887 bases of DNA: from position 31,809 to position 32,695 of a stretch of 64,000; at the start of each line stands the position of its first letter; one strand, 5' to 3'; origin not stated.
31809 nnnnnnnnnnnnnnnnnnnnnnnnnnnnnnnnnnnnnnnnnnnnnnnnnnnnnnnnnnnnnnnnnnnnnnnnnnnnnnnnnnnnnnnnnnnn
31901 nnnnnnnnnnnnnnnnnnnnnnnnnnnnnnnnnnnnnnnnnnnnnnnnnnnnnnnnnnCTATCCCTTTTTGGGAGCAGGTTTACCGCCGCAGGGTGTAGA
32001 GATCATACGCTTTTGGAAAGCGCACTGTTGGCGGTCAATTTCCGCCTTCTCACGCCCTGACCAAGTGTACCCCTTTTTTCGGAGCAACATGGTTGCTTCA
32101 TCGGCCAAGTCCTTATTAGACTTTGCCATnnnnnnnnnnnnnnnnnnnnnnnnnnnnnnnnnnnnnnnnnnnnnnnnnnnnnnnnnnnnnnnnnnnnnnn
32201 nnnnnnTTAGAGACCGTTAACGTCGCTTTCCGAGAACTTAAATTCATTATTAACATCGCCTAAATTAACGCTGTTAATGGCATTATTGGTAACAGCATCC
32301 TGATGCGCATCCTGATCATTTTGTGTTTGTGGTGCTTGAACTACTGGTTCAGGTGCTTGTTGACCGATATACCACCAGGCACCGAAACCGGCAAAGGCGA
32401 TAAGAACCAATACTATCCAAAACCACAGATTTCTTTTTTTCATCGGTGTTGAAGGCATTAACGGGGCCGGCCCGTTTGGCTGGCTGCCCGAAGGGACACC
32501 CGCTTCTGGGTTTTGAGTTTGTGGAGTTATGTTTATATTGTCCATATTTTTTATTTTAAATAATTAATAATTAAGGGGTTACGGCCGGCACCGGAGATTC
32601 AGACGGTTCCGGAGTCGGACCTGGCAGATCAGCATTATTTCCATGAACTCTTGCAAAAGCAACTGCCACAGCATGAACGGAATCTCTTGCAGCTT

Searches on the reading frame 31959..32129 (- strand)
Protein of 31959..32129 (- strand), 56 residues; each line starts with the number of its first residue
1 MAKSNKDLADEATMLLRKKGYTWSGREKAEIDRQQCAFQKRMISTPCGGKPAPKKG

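Call 8: search_protein_families(library=pfam, proteins=[window:31959-32129:-], max_evalue=0.1)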
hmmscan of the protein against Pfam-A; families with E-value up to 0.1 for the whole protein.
window:31959-32129:- (56 aa): 0 families

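Call 12: find_homologous_proteins(query=window:31962-32129:-, max_evalue=10)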
Query seq(56 aa) (56 aa): 2 proteins with E <= 10 among 2 candidates.
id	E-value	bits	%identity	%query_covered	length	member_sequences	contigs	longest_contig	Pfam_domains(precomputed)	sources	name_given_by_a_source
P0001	1.1e-30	121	100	100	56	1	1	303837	-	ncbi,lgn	-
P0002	1.1e-20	89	77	100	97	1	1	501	-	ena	-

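Call 13: find_encoding_contigs(protein=P0001, flank=5000)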
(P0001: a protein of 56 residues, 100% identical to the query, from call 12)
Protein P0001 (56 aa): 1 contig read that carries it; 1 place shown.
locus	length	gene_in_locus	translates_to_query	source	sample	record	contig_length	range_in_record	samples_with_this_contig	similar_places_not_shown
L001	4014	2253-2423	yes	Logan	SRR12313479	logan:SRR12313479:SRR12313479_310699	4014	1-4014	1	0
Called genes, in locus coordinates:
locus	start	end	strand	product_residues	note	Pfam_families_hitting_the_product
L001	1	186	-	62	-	?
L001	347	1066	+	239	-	PF20260:PUA_4, PF04452:Methyltrans_RNA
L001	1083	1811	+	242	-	-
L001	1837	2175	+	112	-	-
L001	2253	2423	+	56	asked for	-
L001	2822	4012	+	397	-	?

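Call 14: find_encoding_contigs(protein=P0002, flank=5000)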
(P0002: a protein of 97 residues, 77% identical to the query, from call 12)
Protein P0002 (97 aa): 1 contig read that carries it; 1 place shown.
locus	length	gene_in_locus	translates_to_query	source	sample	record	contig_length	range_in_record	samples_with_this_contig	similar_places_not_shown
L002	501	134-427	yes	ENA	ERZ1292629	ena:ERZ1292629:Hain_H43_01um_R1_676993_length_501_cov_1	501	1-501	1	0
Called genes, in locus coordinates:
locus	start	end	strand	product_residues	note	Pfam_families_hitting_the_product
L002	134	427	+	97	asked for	-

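Call 19: find_related_loci(query=A2, collection=genome_contigs, flank=5000)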
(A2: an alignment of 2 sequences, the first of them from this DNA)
Query A2 (56 aa) in genome_contigs; peptide patterns used: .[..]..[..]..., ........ (x = any residue, [..] = any of these).
63 stretches matched a pattern, but none encodes a relative of the query by tblastn (E <= 1e-3).

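Call 25: search_protein_representatives(alignment_id=A2)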
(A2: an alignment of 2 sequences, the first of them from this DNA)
Query: 2 sequences, 56 profile positions. Proteins with E-value up to 0.001 (for the whole library): 77; up to 1e-10: 5; up to 1e-30: 0. The best 77 are listed.
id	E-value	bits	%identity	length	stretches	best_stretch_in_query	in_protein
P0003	4.4e-15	71.1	-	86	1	4-54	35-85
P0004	9.4e-13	63.7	-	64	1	1-47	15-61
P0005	1.1e-12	63.4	-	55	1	1-51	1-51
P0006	3.4e-11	58.7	-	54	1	3-53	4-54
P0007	6.8e-11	57.7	-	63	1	6-51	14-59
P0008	3.5e-10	55.4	-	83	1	4-50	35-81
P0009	6.2e-10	54.6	-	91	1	5-52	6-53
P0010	7.7e-10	54.3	-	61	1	4-49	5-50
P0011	1.2e-09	53.7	-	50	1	5-48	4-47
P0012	1.6e-09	53.3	-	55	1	5-50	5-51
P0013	1.7e-09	53.2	-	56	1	5-52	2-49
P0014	2.0e-09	53.0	-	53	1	5-52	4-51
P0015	2.5e-09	52.7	-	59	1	5-55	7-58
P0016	4.9e-09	51.8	-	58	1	5-51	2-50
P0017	5.4e-09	51.6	-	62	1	5-50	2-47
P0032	4.2e-07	45.6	-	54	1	6-48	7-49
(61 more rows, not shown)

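Call 27: search_protein_families(library=pfam, alignment_id=A3, max_evalue=0.1)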
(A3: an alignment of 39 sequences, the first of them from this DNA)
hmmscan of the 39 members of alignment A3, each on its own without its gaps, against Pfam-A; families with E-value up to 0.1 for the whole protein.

A. member 1, seq(56 aa): 0 families

B. families by the number of members that match (of 39 scanned): 5 families
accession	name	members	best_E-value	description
PF13539.11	Peptidase_M15_4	1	0.011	D-alanyl-D-alanine carboxypeptidase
PF18668.6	Tail_spike_N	1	0.046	Tail spike TSP1/Gp66 receptor binding N-terminal domain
PF13399.11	LytR_C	1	0.047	LytR cell envelope-related transcriptional attenuator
PF21981.2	RecX_HTH3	1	0.07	RecX, third three-helix domain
PF14907.12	NTP_transf_5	1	0.07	Uncharacterised nucleotidyltransferase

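Call 28: search_protein_families(library=phrogs, alignment_id=A3, max_evalue=0.1)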
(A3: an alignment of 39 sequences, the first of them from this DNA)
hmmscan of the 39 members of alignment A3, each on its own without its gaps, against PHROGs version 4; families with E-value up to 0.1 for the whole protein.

A. member 1, seq(56 aa): 0 families

B. families by the number of members that match (of 39 scanned): 1 family
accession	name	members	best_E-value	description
phrog_29484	-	1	0.024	-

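Call 29: search_protein_families(library=ncbifam, alignment_id=A3, max_evalue=0.1)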
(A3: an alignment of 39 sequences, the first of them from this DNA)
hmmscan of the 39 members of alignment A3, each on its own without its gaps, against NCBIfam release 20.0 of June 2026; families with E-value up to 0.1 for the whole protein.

A. member 1, seq(56 aa): 0 families

B. families by the number of members that match (of 39 scanned): 0 families

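Call 32: find_homologous_proteins(query=A3, max_evalue=0.001)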
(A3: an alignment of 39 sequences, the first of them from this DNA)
Query A3 (39 sequences) (56 aa, profile of the alignment): 45 proteins with E <= 0.001 among 1685 candidates.
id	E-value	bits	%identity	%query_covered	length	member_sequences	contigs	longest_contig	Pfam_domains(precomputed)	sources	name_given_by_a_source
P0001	5.4e-22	95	100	100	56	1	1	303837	-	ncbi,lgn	-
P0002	5.5e-22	95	77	100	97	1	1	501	-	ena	-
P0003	4.1e-21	92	49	98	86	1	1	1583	-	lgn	-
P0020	1.6e-20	90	48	86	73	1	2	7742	-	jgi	jgi:hypothetical protein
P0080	6.0e-20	88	48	86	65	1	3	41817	-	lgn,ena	-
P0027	9.8e-20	88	46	73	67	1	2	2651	-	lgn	-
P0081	1.2e-19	87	52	82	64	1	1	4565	-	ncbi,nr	ncbi:MAG: hypothetical protein HY475_01370 [Candidatus Terrybacteria bacterium]|nr:hypothetical prot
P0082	1.5e-19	87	48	89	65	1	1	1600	-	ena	-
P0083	2.2e-19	87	57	91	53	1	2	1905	-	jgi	jgi:hypothetical protein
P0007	2.3e-19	87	61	79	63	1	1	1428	-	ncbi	-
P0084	3.2e-19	86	51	88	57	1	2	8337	-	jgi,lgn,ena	jgi:hypothetical protein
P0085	1.2e-18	84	44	89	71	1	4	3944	-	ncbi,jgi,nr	ncbi:MAG: hypothetical protein AUJ71_01245 [Candidatus Omnitrophica bacterium CG1_02_49_16]|nr:MAG: 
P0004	3.1e-18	83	52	82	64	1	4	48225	-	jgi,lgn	-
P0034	3.2e-18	83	37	96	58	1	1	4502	-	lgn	-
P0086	4.5e-18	82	49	80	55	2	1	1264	-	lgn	-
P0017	4.0e-17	79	51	80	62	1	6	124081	-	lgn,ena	-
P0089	4.1e-17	79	58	80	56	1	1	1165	-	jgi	-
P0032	6.8e-15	72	45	79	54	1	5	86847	-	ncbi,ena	-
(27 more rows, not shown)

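Call 33: find_encoding_contigs(protein=P0017, flank=4000, max_places=2)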
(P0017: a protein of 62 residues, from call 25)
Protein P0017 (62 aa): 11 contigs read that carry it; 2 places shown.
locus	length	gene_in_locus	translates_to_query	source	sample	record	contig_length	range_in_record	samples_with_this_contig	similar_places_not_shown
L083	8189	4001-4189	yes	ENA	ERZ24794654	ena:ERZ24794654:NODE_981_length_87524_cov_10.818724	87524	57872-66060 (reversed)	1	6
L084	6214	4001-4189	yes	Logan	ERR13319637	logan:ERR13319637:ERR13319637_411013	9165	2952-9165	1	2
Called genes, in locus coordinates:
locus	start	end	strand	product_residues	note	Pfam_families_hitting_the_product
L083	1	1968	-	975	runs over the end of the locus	PF00912:Transgly, PF00905:Transpeptidase, PF17957:Big_7 (faint)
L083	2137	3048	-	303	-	PF00890:FAD_binding_2 (faint), PF01134:GIDA (faint), PF01266:DAO (faint), PF03486:HI0933_like (faint), PF07992:Pyr_redox_2, PF13738:Pyr_redox_3, PF00070:Pyr_redox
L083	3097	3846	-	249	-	PF01978:TrmB, PF03965:Penicillinase_R (faint), PF12840:HTH_20 (weak), PF13551:HTH_29 (weak)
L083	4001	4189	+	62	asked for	-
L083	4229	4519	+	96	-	-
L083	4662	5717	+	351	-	PF00710:Asparaginase, PF17763:Asparaginase_C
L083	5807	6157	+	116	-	PF02675:AdoMet_dc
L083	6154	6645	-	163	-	PF02075:RuvC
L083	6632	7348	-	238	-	PF20772:TACO1_YebC_N, PF01709:Transcrip_reg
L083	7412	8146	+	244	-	PF00535:Glycos_transf_2, PF10111:Glyco_tranf_2_2 (weak), PF13641:Glyco_tranf_2_3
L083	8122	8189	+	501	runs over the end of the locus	PF01266:DAO (faint), PF01593:Amino_oxidase, PF13450:NAD_binding_8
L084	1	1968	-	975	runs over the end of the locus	PF00912:Transgly, PF00905:Transpeptidase, PF17957:Big_7 (faint)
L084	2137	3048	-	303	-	PF00890:FAD_binding_2 (faint), PF01134:GIDA (faint), PF01266:DAO (faint), PF03486:HI0933_like (faint), PF07992:Pyr_redox_2, PF13738:Pyr_redox_3, PF00070:Pyr_redox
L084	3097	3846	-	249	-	PF01978:TrmB, PF03965:Penicillinase_R (faint), PF12840:HTH_20 (weak), PF13551:HTH_29 (weak)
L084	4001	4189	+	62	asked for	-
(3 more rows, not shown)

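Call 34: find_encoding_contigs(protein=P0032, flank=4000, max_places=2)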
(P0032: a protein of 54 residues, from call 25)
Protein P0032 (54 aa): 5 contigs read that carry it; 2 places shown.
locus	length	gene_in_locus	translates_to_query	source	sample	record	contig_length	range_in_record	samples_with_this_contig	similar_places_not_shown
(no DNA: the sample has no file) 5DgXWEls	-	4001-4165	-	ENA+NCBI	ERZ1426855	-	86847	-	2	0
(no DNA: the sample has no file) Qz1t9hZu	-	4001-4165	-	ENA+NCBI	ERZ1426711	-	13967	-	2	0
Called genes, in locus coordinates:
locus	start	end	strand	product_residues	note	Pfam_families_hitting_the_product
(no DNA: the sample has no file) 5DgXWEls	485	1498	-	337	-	PF02899:Phage_int_SAM_1 (weak), PF13495:Phage_int_SAM_4 (faint), PF00589:Phage_integrase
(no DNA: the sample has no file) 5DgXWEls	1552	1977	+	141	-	PF11554:DUF3232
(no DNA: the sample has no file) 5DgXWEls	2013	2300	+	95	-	-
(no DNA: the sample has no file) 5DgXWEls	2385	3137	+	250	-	PF01978:TrmB, PF03965:Penicillinase_R (faint), PF24033:DUF7342 (faint)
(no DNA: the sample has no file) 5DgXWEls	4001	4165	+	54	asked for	-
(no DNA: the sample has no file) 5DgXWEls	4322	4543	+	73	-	-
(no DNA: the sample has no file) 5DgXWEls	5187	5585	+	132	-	-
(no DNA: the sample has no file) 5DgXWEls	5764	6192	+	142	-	-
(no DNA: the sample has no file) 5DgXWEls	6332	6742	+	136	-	-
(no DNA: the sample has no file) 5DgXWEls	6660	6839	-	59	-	-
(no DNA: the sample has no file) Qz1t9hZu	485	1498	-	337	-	PF02899:Phage_int_SAM_1 (weak), PF13495:Phage_int_SAM_4 (faint), PF00589:Phage_integrase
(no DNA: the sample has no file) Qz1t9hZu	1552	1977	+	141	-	PF11554:DUF3232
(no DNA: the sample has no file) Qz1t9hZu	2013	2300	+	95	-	-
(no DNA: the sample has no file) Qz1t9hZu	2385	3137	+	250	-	PF01978:TrmB, PF03965:Penicillinase_R (faint), PF24033:DUF7342 (faint)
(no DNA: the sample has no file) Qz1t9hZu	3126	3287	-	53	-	-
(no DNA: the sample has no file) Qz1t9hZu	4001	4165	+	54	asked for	-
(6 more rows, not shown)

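Call 35: find_encoding_contigs(protein=P0004, flank=4000, max_places=2)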
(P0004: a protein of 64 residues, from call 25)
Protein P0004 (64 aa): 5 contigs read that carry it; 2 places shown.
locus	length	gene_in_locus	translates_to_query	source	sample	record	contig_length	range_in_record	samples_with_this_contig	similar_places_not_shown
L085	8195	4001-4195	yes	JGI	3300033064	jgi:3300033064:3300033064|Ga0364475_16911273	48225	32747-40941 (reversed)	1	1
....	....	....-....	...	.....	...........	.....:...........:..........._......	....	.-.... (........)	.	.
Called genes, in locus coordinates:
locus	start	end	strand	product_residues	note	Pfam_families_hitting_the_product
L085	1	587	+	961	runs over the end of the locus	PF00133:tRNA-synt_1, PF09334:tRNA-synt_1g (weak), PF08264:Anticodon_1, PF19302:DUF5915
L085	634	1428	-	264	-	PF01978:TrmB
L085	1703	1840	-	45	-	-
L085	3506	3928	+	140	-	-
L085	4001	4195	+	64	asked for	-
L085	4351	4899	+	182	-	-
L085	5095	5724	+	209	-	PF02698:DUF218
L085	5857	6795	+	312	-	PF01784:DUF34_NIF3 (faint)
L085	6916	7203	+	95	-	-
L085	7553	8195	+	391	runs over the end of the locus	PF07690:MFS_1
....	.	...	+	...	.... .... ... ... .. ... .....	?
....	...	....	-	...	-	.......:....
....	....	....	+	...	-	-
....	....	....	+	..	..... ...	-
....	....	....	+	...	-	-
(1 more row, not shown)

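Call 36: find_encoding_contigs(protein=P0080, flank=4000, max_places=2)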
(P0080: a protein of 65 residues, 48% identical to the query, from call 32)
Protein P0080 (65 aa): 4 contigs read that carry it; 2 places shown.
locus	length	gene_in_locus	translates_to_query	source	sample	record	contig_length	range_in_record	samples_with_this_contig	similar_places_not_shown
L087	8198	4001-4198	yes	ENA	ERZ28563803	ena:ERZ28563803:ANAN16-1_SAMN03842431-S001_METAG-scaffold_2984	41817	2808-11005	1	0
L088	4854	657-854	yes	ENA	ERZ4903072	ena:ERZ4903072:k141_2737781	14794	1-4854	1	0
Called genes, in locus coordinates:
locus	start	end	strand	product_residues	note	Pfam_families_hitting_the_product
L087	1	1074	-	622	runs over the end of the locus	PF00664:ABC_membrane, PF00005:ABC_tran, PF02463:SMC_N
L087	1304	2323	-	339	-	PF01551:Peptidase_M23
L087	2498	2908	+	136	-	-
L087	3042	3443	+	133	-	-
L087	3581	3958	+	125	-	-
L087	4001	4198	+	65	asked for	-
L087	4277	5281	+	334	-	PF00438:S-AdoMet_synt_N, PF02772:S-AdoMet_synt_M, PF02773:S-AdoMet_synt_C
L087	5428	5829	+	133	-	PF03479:PCC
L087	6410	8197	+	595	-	PF02543:Carbam_trans_N, PF16861:Carbam_trans_C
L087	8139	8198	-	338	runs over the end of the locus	PF00657:Lipase_GDSL (weak), PF13472:Lipase_GDSL_2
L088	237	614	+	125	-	-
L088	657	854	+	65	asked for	-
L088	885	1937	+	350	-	PF00438:S-AdoMet_synt_N, PF02772:S-AdoMet_synt_M, PF02773:S-AdoMet_synt_C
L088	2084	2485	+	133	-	PF03479:PCC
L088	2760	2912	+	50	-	PF19451:DUF5989 (weak)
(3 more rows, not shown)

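Call 75: predict_structure(alignment_id=A3)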
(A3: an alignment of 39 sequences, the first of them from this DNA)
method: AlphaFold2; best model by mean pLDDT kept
length: 56 residues; sequences in the alignment: 39
mean_pLDDT: 80.9   pTM: 0.43
mean pLDDT of the five models: 80.9, 79.3, 78.8, 78.0, 77.5
residues with pLDDT >= 90: 16; 70-90: 25; 50-70: 15; < 50: 0
segments of 3 or more residues with pLDDT < 50: none
pLDDT, mean of each block of 10 residues (from residue 1): 93 93 85 81 62 67
secondary structure, 60 per line:
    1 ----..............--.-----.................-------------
elements in order: H5-18 H28-43

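Call 78: fold_search(model_id=the predicted structure, library=pdb)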
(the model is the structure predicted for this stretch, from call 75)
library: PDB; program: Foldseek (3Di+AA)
matches with E <= 10: 8; with E <= 0.001: 0
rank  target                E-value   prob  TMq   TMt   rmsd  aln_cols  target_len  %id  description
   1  4ml0_A                2.2e+00  0.13  0.33  0.23   8.9        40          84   28  Crystal structure of E.coli DinJ-YafQ complex (released 2014-06-25)
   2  2np2_A                2.9e+00  0.12  0.37  0.21  11.0        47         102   19  Hbb-DNA complex (released 2007-02-27)
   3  4z3w_A                5.1e+00  0.10  0.44  0.05   6.3        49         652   18  Active site complex BamBC of Benzoyl Coenzyme A reductase in complex with 1,5 Dienoyl-CoA (released 2015-06-24)
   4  8rtt_A                8.3e+00  0.03  0.34  0.06  13.1        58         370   19  Structure of the formin Cdc12 bound to the barbed end of phalloidin-stabilized F-actin. (released 2024-04-10)
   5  1m5y_C                8.3e+00  0.03  0.31  0.06  10.9        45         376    9  Crystallographic Structure of SurA, a Molecular Chaperone that Facilitates Outer Membrane Porin Folding (released 2002-11-08)
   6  1m5y_B                8.3e+00  0.03  0.31  0.06  10.9        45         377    9  Crystallographic Structure of SurA, a Molecular Chaperone that Facilitates Outer Membrane Porin Folding (released 2002-11-08)
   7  4z3w_C                9.1e+00  0.06  0.43  0.05   6.3        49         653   18  Active site complex BamBC of Benzoyl Coenzyme A reductase in complex with 1,5 Dienoyl-CoA (released 2015-06-24)
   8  3a9f_A                9.8e+00  0.01  0.24  0.19  13.3        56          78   21  Crystal structure of the C-terminal domain of cytochrome cz from Chlorobium tepidum (released 2010-03-02)

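Call 92: find_encoding_contigs(protein=P0007, flank=3000, max_places=2)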
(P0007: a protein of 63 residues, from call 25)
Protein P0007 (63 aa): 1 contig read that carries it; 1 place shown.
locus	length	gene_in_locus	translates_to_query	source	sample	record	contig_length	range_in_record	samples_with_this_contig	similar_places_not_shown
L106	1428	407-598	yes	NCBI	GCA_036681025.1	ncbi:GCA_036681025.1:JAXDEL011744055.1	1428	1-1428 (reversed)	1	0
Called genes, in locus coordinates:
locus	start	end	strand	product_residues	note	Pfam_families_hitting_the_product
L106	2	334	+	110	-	?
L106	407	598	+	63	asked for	-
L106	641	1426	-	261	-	?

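Call 93: find_encoding_contigs(protein=P0083, flank=3000, max_places=2)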
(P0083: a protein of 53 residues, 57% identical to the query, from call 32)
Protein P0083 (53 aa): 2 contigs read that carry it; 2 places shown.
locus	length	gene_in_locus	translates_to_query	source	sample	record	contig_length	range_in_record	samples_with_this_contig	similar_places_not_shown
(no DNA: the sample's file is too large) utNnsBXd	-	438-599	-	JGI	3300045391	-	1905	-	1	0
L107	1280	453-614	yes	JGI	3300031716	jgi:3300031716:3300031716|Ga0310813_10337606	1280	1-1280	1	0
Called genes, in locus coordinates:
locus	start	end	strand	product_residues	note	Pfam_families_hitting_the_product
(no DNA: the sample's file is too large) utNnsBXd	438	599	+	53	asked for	-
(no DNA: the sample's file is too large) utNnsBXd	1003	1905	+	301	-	?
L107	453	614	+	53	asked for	-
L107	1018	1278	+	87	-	?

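Call 94: find_encoding_contigs(protein=P0089, flank=3000, max_places=2)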
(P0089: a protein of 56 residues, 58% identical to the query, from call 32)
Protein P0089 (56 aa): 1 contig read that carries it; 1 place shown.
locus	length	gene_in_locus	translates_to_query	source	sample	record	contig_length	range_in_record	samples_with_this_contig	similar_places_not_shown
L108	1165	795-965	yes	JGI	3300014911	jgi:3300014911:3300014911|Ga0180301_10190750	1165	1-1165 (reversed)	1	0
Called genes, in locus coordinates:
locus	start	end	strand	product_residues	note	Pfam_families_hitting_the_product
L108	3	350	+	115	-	?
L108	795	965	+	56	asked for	-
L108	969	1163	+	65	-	?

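Call 95: find_encoding_contigs(protein=P0084, flank=3000, max_places=2)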
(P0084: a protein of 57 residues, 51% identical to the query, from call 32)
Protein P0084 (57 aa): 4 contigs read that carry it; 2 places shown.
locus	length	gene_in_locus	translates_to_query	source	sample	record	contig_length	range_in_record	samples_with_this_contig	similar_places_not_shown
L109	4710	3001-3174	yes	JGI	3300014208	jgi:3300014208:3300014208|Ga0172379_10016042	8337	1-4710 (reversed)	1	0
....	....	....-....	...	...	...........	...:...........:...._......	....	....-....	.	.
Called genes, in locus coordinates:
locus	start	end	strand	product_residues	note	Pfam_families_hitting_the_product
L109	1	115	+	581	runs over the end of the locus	PF02511:Thy1 (weak)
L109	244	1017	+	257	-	PF01978:TrmB, PF03965:Penicillinase_R (faint)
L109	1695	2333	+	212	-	-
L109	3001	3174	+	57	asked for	-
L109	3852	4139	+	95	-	-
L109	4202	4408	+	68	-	-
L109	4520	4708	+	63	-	?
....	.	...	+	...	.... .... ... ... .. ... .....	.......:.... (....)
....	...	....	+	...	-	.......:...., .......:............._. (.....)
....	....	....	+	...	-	-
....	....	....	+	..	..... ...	-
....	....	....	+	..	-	?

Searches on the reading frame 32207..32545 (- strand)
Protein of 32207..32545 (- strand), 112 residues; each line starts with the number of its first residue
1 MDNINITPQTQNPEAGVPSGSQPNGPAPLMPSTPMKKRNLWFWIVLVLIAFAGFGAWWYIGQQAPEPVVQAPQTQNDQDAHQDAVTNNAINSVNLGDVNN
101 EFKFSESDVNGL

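Call 8: search_protein_families(library=pfam, proteins=[window:32207-32545:-], max_evalue=0.1)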
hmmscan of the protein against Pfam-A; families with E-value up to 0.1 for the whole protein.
window:32207-32545:- (112 aa): 3 families
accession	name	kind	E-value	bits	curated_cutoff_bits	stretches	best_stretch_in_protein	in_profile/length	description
PF12869.13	tRNA_anti-like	-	0.012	15.6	23.5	1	35-107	1-62/146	tRNA_anti-like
PF06097.16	DUF945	-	0.039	13.5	26.8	1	35-78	1-43/460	Bacterial protein of unknown function (DUF945)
PF13567.11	DUF4131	-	0.082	13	31.6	1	36-67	26-57/165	Domain of unknown function (DUF4131)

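Call 80: list_cluster_members(proteins=[P0001, window:32207-32545:-, window:33316-34035:-])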
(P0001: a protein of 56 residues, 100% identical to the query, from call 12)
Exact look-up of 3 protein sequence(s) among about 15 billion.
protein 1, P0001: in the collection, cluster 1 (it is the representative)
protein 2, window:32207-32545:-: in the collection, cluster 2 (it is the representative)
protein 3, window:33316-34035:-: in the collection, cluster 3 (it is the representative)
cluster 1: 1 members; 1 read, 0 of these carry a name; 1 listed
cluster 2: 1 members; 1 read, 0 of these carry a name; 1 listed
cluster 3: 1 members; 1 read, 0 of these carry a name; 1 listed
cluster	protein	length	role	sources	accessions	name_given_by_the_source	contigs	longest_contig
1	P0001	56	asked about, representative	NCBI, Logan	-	-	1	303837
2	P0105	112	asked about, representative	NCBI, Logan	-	-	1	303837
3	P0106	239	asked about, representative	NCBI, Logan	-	-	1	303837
